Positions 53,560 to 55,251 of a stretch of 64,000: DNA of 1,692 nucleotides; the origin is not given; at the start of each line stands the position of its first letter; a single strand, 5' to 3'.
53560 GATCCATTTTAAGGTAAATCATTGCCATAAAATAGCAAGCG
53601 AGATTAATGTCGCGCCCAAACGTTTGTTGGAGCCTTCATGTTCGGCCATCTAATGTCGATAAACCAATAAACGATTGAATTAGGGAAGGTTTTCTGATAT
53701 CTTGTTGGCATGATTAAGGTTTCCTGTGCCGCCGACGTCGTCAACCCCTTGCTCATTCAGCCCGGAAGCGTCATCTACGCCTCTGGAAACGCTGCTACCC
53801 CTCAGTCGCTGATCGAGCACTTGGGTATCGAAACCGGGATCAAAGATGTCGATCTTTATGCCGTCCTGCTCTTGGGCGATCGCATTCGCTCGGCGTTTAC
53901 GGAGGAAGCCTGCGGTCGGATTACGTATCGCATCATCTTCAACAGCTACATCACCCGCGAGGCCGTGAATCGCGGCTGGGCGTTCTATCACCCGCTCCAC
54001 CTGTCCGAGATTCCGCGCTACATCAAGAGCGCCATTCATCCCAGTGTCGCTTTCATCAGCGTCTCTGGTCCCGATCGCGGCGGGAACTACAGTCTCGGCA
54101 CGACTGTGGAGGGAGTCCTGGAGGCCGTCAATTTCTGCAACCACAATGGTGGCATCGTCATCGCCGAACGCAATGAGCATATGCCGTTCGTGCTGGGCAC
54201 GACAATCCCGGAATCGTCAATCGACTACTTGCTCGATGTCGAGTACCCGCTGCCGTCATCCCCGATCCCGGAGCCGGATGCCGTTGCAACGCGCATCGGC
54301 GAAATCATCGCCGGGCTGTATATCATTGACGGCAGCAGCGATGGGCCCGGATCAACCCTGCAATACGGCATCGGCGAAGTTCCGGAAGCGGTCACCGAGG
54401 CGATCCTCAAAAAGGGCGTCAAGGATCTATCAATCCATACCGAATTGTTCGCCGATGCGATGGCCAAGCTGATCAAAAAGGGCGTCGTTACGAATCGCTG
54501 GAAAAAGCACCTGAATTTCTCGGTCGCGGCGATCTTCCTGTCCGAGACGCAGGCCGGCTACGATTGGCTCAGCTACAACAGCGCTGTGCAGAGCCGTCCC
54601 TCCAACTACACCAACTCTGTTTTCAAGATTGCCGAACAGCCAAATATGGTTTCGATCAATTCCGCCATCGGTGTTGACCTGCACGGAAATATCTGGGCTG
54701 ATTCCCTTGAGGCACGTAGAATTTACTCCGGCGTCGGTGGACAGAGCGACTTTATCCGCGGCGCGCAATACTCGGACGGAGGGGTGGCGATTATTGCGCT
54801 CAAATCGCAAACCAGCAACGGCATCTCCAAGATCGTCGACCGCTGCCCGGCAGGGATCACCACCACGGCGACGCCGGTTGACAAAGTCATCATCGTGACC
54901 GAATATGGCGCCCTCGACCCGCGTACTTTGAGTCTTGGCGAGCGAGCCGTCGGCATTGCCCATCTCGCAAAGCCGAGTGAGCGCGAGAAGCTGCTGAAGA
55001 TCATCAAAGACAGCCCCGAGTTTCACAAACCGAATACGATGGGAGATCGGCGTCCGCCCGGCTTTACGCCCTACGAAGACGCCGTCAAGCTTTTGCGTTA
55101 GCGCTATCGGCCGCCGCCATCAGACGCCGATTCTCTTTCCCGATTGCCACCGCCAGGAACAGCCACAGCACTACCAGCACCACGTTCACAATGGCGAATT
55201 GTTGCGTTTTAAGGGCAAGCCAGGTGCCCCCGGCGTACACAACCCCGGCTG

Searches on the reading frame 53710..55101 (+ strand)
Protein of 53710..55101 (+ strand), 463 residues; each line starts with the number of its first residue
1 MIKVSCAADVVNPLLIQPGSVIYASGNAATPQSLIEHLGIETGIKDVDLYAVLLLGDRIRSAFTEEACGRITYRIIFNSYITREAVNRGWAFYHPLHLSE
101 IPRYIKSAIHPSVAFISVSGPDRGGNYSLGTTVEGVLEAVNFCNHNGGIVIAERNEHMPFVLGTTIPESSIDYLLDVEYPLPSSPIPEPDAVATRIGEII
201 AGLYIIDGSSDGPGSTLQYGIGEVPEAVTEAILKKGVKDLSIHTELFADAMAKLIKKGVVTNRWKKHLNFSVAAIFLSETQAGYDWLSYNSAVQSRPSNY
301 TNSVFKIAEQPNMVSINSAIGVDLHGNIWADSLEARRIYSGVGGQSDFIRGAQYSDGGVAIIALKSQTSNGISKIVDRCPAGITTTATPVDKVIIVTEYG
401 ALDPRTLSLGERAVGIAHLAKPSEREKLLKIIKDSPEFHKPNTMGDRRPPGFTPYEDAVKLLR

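Call 90: search_protein_families(library=pfam, proteins=[window:53710-55101:+], max_evalue=0.00001)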
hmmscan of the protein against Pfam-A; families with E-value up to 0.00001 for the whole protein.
window:53710-55101:+ (463 aa): 1 family
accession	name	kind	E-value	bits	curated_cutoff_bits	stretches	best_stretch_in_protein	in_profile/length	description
PF13336.12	AcetylCoA_hyd_C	-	9.9e-40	136.4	23.7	1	282-430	4-152/154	Acetyl-CoA hydrolase/transferase C-terminal domain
